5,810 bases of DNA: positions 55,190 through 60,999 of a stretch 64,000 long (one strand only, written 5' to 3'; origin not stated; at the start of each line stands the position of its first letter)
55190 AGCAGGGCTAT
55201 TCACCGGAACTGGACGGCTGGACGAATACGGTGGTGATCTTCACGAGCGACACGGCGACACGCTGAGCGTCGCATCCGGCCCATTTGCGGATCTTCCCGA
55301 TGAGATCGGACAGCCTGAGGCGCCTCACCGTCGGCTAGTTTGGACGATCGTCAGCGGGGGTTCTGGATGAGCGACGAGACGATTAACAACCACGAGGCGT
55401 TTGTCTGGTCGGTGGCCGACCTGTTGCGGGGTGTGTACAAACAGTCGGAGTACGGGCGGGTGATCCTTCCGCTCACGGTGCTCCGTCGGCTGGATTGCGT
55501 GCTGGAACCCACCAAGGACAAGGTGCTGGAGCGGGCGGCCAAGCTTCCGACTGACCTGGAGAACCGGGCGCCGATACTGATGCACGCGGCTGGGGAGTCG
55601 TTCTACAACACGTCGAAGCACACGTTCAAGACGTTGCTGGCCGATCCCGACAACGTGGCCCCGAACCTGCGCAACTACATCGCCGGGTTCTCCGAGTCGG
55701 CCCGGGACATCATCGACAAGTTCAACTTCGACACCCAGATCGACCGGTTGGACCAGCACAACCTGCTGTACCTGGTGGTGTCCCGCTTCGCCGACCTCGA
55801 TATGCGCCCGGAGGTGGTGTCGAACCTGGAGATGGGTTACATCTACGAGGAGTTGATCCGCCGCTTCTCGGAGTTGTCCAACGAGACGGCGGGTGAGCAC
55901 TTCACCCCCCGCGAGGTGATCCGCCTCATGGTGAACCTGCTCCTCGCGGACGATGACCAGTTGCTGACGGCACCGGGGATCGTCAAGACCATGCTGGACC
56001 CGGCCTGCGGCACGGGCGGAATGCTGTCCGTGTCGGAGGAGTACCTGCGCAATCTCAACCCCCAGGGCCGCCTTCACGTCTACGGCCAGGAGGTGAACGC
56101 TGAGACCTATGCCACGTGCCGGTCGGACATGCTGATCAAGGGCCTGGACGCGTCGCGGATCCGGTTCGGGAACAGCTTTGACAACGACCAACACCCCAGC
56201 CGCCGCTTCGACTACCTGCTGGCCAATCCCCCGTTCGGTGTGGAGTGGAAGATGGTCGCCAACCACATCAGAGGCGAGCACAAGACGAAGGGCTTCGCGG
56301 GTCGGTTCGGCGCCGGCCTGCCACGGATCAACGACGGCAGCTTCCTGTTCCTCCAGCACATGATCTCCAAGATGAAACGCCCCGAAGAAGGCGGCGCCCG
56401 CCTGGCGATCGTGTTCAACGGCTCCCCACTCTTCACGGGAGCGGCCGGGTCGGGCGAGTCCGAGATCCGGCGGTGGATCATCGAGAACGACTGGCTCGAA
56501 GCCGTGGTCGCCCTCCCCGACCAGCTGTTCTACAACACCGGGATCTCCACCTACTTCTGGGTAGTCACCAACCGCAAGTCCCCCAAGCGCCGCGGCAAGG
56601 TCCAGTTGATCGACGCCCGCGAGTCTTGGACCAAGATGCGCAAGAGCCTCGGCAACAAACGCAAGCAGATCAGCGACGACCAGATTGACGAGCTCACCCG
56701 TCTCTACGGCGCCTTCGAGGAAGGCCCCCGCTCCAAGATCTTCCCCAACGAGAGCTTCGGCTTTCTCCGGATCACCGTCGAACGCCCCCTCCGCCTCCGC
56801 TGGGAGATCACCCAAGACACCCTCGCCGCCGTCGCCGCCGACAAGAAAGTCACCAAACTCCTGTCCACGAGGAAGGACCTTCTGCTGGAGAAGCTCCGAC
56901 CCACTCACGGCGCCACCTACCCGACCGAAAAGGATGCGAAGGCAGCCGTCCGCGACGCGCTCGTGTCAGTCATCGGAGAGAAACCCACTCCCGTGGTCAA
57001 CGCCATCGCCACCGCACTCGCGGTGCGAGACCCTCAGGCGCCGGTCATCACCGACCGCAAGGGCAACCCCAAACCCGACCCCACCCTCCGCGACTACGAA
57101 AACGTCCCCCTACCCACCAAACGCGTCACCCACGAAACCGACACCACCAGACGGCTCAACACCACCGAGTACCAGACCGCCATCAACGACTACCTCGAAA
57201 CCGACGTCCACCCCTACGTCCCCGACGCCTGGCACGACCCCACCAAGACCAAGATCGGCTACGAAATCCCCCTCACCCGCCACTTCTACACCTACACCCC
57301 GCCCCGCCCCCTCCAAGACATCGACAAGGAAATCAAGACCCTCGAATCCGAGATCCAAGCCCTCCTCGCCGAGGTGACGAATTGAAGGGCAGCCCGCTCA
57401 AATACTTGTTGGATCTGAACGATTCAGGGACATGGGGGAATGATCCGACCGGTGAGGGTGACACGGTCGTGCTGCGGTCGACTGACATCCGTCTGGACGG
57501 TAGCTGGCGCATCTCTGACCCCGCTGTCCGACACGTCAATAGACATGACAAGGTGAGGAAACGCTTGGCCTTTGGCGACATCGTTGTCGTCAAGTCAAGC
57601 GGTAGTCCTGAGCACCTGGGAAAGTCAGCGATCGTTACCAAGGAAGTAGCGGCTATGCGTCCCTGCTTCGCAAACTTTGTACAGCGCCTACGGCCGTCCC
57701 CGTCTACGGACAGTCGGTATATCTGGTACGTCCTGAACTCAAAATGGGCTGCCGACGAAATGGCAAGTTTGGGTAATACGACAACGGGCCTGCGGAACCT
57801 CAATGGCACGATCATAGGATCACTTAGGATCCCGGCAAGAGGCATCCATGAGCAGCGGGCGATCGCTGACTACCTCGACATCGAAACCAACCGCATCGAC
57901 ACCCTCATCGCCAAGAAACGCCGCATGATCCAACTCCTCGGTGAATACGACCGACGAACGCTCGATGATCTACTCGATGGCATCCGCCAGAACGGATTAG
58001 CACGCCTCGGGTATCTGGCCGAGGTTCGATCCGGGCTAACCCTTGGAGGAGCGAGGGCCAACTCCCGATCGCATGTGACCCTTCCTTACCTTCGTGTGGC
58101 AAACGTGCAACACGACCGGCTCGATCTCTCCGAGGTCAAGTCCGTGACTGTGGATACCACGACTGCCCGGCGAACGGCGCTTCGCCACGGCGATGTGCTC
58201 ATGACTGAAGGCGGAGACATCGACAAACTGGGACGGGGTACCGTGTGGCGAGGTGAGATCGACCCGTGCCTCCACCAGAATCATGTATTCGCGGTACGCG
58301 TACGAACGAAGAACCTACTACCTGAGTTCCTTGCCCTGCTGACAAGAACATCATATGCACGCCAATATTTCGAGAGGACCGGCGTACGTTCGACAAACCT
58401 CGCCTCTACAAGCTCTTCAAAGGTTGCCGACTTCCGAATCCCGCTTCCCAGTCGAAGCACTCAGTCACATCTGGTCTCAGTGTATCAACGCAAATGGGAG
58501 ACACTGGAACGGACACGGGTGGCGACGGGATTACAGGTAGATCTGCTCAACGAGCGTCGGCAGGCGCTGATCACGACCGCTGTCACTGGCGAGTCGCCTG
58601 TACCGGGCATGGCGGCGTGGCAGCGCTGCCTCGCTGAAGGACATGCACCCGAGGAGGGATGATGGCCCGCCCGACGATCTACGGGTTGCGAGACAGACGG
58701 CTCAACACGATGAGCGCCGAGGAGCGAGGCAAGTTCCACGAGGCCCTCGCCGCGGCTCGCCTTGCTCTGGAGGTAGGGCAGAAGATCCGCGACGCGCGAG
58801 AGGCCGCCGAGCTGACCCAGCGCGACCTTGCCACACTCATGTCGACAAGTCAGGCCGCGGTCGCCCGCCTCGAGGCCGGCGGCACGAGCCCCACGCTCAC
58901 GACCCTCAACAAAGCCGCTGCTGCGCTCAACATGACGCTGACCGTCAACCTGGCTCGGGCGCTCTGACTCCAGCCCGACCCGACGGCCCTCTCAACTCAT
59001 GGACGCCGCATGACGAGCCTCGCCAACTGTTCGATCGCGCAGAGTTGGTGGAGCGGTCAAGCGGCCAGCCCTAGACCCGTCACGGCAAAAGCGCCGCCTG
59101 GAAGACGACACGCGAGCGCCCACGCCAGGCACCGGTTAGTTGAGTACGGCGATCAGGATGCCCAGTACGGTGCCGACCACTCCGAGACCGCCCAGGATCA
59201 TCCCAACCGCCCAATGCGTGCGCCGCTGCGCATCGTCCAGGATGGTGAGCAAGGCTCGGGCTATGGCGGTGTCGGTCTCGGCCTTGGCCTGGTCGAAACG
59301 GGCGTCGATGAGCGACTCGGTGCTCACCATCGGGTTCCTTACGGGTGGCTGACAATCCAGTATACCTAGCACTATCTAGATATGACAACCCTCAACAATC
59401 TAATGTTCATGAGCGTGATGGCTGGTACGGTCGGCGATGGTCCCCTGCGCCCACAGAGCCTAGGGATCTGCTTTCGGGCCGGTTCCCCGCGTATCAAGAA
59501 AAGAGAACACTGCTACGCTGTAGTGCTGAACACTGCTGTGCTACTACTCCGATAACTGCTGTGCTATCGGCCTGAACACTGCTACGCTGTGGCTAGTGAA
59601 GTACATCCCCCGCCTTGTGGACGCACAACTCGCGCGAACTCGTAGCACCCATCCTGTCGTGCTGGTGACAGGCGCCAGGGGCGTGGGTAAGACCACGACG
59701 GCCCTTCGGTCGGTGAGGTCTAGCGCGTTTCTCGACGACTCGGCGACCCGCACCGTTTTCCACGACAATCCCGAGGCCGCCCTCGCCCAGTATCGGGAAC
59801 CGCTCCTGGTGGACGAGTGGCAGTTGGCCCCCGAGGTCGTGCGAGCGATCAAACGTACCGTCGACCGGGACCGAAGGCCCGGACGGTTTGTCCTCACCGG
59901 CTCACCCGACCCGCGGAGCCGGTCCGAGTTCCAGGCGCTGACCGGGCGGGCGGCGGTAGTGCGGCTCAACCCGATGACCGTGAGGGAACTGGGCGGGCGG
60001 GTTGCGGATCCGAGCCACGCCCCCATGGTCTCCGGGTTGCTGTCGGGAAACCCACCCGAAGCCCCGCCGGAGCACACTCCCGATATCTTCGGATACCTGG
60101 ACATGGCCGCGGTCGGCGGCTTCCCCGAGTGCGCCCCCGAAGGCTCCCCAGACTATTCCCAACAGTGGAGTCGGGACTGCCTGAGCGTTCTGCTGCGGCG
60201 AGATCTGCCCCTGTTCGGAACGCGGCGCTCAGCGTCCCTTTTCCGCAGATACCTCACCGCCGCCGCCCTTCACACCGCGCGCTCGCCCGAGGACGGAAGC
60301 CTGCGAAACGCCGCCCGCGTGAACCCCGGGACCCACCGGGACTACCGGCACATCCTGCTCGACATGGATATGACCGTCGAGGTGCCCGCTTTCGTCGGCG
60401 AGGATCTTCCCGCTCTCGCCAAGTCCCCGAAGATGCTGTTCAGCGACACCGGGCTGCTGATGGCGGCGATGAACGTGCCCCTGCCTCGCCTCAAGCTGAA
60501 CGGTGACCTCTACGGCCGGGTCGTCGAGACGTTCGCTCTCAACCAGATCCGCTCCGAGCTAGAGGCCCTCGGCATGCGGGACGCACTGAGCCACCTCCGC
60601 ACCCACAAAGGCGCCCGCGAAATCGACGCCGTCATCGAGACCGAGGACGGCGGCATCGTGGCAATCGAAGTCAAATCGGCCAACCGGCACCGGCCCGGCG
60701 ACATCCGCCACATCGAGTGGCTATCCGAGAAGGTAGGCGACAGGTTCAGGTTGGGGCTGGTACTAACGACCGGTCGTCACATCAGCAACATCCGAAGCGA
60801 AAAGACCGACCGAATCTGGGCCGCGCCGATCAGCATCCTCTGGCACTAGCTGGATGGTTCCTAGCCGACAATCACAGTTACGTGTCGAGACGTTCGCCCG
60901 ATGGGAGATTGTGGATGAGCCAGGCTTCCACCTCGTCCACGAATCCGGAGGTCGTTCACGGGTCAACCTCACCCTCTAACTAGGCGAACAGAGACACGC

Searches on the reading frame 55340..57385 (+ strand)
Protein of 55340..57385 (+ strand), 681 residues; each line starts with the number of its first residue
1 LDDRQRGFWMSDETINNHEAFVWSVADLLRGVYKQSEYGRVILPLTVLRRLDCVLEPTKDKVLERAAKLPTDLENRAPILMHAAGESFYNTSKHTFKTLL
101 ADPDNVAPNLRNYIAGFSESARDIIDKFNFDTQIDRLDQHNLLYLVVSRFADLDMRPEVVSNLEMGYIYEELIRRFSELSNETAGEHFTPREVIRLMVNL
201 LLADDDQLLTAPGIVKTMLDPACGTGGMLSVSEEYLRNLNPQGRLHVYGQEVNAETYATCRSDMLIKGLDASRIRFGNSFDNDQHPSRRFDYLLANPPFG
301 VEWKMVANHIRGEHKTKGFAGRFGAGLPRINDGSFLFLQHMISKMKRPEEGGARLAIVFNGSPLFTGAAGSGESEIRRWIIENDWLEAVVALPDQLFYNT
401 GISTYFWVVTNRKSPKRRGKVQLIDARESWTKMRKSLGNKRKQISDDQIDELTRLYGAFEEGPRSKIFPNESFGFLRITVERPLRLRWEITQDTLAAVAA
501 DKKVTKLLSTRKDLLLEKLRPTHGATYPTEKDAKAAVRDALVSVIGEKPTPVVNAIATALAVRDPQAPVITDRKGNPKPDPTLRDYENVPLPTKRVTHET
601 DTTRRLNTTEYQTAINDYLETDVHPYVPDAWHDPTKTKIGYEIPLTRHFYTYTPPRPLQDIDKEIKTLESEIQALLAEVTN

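Call 78: search_protein_families(library=pfam, proteins=[window:55340-57385:+], max_evalue=0.00001)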
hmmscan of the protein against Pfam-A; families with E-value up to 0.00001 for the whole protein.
window:55340-57385:+ (681 aa): 2 families
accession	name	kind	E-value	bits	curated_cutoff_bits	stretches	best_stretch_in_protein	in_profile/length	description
PF02384.22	N6_Mtase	-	5.2e-59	200.5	20.4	1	165-461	6-277/311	N-6 DNA Methylase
PF12161.14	HsdM_N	-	2.1e-28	100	24.5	1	19-150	2-135/135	HsdM N-terminal domain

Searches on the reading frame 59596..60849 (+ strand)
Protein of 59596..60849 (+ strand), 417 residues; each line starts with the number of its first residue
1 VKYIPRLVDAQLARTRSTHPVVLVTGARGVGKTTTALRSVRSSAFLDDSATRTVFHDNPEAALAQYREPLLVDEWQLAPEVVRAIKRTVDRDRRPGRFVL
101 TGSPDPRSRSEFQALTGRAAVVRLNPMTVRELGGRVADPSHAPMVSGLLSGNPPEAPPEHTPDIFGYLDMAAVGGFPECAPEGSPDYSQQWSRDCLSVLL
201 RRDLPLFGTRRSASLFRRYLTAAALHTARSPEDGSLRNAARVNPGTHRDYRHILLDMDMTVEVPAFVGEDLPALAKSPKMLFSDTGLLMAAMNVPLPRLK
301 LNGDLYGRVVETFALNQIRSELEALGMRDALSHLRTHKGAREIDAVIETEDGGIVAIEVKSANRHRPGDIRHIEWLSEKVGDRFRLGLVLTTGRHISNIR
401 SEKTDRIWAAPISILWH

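Call 78: search_protein_families(library=pfam, proteins=[window:59596-60849:+], max_evalue=0.00001)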
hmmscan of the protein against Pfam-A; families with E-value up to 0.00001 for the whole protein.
window:59596-60849:+ (417 aa): 2 families
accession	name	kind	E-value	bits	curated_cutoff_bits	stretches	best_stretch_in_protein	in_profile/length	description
PF13635.12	DUF4143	-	1.8e-25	90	28.1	1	201-361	1-159/160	Domain of unknown function (DUF4143)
PF13173.12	AAA_14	-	4.2e-16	59.6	27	1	19-132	2-128/129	AAA domain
